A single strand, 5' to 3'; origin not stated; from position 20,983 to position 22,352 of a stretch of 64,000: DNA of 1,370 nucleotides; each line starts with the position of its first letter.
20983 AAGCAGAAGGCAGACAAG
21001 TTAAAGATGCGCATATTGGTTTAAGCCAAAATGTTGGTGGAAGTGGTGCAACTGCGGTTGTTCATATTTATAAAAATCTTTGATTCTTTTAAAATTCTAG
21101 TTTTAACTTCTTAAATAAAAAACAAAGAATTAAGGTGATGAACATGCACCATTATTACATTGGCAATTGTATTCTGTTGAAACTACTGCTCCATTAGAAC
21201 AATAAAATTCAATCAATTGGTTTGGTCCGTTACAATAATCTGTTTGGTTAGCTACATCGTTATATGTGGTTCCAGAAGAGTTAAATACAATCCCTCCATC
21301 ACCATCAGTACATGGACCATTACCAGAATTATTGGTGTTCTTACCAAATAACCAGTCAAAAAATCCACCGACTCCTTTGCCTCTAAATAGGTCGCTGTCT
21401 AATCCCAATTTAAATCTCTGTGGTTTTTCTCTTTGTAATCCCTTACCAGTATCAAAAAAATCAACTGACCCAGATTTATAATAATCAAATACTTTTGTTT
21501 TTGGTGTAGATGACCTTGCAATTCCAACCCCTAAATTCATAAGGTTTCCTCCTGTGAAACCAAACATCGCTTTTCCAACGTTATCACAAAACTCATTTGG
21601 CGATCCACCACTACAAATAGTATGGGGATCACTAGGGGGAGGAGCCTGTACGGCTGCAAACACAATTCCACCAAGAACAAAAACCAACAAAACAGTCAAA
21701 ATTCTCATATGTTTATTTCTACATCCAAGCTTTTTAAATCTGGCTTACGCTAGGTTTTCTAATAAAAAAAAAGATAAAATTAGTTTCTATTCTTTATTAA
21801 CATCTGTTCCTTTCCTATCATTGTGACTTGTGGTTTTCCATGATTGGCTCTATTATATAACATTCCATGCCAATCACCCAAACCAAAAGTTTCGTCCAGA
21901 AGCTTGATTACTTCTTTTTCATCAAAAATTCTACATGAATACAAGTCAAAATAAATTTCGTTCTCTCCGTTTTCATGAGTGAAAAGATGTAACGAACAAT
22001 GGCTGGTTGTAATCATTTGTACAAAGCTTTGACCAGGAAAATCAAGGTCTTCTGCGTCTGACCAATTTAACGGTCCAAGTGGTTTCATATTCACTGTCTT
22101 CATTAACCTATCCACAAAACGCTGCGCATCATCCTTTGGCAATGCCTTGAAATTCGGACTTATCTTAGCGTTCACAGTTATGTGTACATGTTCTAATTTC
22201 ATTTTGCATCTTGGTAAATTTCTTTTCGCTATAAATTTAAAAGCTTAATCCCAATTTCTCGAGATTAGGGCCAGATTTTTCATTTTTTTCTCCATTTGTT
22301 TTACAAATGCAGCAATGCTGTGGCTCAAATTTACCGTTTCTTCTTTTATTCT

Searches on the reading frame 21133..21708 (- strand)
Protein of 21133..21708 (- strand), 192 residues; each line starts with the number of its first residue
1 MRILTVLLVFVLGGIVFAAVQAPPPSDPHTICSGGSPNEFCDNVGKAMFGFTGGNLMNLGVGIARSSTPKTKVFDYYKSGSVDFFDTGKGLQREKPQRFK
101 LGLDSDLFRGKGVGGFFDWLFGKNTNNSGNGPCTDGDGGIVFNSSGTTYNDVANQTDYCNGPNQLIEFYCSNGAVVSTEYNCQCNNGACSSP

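Call 20: search_protein_families(library=pfam, proteins=[window:21133-21708:-], max_evalue=1)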
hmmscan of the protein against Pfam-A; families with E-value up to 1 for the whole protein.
window:21133-21708:- (192 aa): 1 family
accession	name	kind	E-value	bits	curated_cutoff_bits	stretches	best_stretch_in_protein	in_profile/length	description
PF08194.17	DIM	-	0.055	14.1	20.8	1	1-24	1-23/36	DIM protein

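Call 69: find_homologous_proteins(query=window:21133-21708:-, max_evalue=0.001)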
Query window:21133-21708:-: 95 candidates shared short words with the query, none scored E <= 0.001.

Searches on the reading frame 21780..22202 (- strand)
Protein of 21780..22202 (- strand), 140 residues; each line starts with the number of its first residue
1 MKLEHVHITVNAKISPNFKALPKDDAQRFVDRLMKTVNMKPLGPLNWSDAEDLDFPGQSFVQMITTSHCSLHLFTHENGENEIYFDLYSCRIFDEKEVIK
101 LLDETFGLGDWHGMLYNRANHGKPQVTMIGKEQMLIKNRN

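Call 59: search_protein_families(library=pfam, proteins=[window:21780-22202:-], max_evalue=0.01)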
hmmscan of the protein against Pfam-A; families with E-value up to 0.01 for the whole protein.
window:21780-22202:- (140 aa): 1 family
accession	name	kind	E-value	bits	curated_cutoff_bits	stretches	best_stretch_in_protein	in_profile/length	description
PF02675.21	AdoMet_dc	-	6.6e-07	30.1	25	1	23-111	17-99/107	S-adenosylmethionine decarboxylase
